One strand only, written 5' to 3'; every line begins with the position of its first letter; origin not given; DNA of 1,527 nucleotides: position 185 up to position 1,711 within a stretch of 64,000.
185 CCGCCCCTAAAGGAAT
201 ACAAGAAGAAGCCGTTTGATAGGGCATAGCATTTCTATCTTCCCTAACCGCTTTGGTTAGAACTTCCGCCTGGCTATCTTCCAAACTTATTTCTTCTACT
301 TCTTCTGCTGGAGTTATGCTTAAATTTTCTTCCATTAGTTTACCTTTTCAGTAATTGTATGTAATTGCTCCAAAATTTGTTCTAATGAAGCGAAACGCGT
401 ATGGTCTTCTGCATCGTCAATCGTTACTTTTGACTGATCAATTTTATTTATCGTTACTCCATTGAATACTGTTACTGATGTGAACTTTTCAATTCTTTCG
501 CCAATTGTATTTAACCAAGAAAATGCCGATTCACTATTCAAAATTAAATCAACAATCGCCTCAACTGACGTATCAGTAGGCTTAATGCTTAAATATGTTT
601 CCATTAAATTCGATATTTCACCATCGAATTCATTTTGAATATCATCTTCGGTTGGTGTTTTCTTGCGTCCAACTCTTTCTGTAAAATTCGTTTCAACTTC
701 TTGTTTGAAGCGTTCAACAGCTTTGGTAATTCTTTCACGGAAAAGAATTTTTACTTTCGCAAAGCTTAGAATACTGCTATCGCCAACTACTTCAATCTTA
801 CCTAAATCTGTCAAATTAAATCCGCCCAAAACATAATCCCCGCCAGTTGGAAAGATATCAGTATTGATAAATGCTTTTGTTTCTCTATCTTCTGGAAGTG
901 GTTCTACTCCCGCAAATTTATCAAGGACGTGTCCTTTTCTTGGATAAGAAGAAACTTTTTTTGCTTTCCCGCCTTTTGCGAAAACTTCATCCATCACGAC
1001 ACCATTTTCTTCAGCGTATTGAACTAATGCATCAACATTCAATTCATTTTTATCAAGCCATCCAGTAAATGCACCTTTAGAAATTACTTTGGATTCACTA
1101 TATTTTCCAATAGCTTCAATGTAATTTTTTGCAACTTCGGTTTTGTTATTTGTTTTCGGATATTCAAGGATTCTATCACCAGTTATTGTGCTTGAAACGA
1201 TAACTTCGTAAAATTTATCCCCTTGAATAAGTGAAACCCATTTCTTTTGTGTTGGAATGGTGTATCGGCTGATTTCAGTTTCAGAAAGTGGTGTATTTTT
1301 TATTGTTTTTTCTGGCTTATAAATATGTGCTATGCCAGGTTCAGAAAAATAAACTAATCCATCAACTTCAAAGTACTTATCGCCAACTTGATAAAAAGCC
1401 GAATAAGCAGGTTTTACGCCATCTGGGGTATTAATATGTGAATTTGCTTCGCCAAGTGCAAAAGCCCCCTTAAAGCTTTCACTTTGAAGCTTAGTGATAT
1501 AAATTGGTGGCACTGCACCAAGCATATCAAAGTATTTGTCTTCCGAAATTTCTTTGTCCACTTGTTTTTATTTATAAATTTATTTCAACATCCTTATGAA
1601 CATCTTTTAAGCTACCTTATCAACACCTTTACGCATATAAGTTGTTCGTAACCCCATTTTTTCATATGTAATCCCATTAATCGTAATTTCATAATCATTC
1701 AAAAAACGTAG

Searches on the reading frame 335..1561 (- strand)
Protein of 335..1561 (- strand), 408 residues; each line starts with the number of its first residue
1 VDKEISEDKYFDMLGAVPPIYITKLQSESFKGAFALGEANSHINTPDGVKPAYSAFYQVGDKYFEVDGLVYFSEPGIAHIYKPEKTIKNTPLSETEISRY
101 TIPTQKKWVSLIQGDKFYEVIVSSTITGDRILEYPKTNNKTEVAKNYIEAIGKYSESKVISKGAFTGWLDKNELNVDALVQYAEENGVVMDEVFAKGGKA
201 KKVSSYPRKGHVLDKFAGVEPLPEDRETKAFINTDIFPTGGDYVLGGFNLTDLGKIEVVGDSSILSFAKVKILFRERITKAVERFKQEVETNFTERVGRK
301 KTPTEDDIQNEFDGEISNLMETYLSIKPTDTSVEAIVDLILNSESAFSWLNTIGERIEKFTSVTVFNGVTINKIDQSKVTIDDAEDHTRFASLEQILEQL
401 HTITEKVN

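Call 8: search_protein_families(library=phrogs, proteins=[window:335-1561:-], max_evalue=0.00001)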
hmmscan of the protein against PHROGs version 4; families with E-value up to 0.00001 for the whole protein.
window:335-1561:- (408 aa): 0 families

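Call 58: search_protein_families(library=pfam, alignment_id=A2, max_evalue=0.0001)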
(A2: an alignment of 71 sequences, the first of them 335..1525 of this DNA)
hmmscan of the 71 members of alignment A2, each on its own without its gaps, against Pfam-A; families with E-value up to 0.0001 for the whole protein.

A. member 1, window:335-1525:- (396 aa): 0 families

B. families by the number of members that match (of 71 scanned): 18 families
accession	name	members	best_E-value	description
PF08719.17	NADAR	1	2.1e-45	NADAR domain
PF00145.23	DNA_methylase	1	1.7e-36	C-5 cytosine-specific DNA methylase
PF04095.22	NAPRTase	1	3.5e-29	Nicotinate phosphoribosyltransferase (NAPRTase) family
PF02945.21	Endonuclease_7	1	1.2e-22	Recombination endonuclease VII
PF11195.14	Tad2-like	1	1.9e-22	Thoeris anti-defense 2-like domain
PF13524.12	Glyco_trans_1_2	1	2.9e-21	Glycosyl transferase-like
PF00589.27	Phage_integrase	1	3.4e-18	Phage integrase family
PF07460.16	NUMOD3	1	2.1e-15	NUMOD3 motif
PF20137.4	DUF6527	1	8.4e-14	Family of unknown function (DUF6527)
PF02810.21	SEC-C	1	2.1e-08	SEC-C motif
PF01145.31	Band_7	1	4.8e-07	SPFH domain / Band 7 family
PF13328.12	HD_4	1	7.3e-07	HD domain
PF14572.12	Pribosyl_synth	1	8.1e-07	Phosphoribosyl synthetase-associated domain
PF00156.33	Pribosyltran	1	4.4e-06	Phosphoribosyl transferase domain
PF22083.2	I-HmuI_NUMOD-like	1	1.1e-05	DNA endonuclease I-HmuI-like, NUMOD-like domain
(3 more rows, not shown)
